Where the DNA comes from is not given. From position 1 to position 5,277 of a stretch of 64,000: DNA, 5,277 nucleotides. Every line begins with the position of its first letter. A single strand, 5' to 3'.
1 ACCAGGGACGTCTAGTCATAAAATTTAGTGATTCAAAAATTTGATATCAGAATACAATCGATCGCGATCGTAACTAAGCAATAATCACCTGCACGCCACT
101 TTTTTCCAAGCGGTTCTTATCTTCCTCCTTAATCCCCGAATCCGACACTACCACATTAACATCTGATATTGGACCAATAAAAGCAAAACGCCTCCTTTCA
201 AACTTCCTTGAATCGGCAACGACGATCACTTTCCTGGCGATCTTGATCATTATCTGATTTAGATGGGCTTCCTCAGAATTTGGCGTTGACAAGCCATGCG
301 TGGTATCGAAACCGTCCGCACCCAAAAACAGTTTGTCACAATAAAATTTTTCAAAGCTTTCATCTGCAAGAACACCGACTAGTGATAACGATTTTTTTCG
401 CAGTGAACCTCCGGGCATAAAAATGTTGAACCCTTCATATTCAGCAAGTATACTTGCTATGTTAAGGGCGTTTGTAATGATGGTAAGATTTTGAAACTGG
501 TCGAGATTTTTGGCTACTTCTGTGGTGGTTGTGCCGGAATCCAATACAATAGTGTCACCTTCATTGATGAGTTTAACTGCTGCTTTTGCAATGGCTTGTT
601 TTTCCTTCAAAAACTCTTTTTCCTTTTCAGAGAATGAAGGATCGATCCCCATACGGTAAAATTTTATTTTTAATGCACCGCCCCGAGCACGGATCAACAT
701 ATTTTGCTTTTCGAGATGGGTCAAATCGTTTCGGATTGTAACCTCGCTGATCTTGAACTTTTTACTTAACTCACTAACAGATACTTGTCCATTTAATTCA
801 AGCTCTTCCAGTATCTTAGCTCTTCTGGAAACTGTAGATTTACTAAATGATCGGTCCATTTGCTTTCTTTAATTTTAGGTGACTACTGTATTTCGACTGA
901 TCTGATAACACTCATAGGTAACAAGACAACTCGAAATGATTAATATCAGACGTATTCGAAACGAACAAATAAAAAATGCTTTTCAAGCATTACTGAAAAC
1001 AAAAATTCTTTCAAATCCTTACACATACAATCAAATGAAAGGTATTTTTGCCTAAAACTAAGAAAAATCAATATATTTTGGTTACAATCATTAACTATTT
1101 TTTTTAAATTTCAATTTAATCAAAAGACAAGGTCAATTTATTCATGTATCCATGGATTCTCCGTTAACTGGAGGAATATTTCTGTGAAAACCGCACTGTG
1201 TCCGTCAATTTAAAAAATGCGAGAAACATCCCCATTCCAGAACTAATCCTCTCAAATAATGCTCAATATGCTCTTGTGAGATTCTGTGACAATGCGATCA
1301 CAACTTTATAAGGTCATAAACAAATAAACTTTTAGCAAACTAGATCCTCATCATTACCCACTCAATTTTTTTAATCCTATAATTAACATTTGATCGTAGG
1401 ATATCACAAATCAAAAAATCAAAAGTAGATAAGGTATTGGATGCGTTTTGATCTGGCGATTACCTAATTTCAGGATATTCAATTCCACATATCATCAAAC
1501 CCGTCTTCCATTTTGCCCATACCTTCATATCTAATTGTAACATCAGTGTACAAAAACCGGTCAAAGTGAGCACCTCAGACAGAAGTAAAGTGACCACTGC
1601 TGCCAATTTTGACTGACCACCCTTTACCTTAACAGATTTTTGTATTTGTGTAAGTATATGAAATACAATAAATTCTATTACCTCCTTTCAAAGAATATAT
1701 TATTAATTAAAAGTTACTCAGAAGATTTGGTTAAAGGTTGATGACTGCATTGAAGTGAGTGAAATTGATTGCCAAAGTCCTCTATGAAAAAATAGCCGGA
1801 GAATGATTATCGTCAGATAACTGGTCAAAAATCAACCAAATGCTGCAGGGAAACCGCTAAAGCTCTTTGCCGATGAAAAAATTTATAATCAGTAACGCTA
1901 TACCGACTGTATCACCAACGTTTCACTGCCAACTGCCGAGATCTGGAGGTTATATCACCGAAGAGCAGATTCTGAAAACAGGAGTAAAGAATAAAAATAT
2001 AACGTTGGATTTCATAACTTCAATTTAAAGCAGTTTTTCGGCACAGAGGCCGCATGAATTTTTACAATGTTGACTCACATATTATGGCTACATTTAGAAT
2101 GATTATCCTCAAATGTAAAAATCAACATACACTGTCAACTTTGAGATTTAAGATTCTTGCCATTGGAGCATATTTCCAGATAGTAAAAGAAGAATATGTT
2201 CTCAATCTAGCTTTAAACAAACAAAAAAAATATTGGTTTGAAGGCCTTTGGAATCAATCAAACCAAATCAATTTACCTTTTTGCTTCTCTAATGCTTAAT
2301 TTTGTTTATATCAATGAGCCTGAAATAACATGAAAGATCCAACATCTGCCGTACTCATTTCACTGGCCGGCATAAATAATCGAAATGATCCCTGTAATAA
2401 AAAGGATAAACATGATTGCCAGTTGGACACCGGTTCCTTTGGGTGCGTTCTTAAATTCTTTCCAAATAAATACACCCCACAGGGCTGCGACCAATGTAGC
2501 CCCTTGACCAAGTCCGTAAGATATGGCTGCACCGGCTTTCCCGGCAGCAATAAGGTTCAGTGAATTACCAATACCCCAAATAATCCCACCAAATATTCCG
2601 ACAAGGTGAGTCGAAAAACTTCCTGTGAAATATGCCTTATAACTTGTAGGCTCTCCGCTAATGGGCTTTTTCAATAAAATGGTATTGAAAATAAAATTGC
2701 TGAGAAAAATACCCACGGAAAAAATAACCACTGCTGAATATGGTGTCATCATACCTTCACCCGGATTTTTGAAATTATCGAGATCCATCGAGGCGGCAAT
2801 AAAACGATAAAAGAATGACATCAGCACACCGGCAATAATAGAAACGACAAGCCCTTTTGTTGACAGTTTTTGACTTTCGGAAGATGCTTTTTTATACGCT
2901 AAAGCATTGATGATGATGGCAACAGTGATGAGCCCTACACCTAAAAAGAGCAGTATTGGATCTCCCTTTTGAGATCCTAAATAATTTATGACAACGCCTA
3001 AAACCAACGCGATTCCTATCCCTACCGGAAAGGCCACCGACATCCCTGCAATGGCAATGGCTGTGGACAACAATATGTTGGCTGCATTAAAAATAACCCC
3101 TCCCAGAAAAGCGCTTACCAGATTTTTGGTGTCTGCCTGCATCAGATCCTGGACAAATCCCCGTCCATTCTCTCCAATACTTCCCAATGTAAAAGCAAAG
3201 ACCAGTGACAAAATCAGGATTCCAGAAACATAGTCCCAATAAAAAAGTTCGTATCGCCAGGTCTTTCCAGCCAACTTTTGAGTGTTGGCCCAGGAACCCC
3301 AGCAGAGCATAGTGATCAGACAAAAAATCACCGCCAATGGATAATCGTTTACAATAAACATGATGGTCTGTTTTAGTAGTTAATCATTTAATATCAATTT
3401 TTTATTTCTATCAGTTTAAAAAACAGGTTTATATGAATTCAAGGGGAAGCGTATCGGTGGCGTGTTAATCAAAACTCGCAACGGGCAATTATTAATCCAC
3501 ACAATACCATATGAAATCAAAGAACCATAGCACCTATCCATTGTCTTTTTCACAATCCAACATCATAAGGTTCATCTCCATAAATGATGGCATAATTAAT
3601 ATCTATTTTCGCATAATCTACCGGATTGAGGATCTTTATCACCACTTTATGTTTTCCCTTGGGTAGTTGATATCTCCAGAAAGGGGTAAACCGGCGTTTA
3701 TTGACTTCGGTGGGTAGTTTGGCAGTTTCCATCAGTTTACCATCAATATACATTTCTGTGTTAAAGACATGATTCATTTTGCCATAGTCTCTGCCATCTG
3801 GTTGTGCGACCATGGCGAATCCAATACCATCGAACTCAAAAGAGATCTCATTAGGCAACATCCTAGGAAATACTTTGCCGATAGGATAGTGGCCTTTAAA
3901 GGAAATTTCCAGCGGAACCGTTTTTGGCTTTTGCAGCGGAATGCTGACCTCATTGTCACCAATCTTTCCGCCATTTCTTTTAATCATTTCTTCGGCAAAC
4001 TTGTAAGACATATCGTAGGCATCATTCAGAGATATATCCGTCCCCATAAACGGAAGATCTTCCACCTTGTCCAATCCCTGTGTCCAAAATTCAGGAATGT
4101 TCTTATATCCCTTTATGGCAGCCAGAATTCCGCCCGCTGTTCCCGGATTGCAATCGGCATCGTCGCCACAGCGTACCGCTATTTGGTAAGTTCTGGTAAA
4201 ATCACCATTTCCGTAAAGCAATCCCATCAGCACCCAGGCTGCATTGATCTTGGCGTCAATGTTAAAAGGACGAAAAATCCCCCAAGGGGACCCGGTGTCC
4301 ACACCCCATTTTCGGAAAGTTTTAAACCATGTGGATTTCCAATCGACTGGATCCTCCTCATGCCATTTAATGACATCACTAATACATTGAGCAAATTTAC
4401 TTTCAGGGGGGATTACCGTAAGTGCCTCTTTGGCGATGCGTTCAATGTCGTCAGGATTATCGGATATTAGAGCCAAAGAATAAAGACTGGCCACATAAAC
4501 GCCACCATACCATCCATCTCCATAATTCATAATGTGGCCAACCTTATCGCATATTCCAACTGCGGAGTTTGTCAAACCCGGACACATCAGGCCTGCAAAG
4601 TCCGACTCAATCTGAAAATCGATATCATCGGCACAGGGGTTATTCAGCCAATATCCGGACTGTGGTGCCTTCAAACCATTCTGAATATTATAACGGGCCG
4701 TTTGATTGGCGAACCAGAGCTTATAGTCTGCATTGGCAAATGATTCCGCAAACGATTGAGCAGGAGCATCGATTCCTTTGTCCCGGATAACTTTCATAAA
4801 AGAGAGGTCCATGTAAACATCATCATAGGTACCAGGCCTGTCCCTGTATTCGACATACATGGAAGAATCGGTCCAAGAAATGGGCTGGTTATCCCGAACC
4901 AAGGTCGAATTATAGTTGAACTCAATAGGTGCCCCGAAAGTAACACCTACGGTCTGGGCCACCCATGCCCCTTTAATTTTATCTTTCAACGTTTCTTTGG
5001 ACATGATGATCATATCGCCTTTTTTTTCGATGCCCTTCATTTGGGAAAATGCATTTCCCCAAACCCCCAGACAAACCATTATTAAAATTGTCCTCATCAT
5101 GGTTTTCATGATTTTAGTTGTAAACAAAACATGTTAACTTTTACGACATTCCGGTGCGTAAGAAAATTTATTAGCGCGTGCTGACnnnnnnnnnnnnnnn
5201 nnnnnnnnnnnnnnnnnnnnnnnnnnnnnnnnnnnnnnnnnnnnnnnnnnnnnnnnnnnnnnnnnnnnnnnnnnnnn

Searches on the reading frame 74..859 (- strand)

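Call 7: search_protein_families(library=pfam, proteins=[window:74-859:-], max_evalue=0.001)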
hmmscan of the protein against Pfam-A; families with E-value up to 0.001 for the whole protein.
window:74-859:- (261 aa): 5 families
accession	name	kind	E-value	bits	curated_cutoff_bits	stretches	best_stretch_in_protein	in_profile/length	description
PF00455.28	DeoRC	-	4.9e-54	183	31.8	1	85-241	4-160/160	DeoR C terminal sensor domain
PF08220.18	HTH_DeoR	-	8.3e-16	57.9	21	1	12-63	1-52/57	DeoR-like helix-turn-helix domain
PF08279.18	HTH_11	-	2.3e-09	37.4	25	1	12-61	1-51/55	HTH domain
PF00392.27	GntR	-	0.00016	21.7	27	1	14-63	11-62/64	Bacterial regulatory proteins, gntR family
PF21715.3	CggR_N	-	0.00093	19.3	30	0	10-58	2-50/71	CggR N-terminal DNA binding domain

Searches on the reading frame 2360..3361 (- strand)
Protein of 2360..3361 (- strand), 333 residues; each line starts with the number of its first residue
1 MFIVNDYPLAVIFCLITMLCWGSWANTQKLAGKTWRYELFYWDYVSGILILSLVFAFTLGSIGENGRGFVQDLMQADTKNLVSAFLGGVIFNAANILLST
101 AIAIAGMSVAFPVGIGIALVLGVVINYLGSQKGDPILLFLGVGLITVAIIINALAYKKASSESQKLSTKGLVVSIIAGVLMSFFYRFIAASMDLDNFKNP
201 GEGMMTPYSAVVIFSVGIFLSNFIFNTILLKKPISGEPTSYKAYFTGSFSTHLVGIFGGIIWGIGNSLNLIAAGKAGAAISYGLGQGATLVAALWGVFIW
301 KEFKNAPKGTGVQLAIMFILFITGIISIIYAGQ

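Call 5: search_protein_families(library=pfam, proteins=[window:2360-3361:-], max_evalue=0.001)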
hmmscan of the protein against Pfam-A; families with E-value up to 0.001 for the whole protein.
window:2360-3361:- (333 aa): 2 families
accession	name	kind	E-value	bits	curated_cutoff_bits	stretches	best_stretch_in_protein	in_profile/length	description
PF07168.17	Ureide_permease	-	1.5e-25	90.2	27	2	163-326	191-354/359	Ureide permease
PF06800.18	Sugar_transport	-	1.8e-09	37.8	26.3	1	14-328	3-279/280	Sugar transport protein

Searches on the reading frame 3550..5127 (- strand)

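Call 5: search_protein_families(library=pfam, proteins=[window:3550-5127:-], max_evalue=0.001)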
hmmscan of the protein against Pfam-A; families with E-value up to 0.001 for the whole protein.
window:3550-5127:- (525 aa): 1 family
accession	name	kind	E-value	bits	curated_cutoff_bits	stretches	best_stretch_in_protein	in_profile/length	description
PF03747.19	ADP_ribosyl_GH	-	2.3e-37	129.6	26.2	1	53-346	1-286/287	ADP-ribosylglycohydrolase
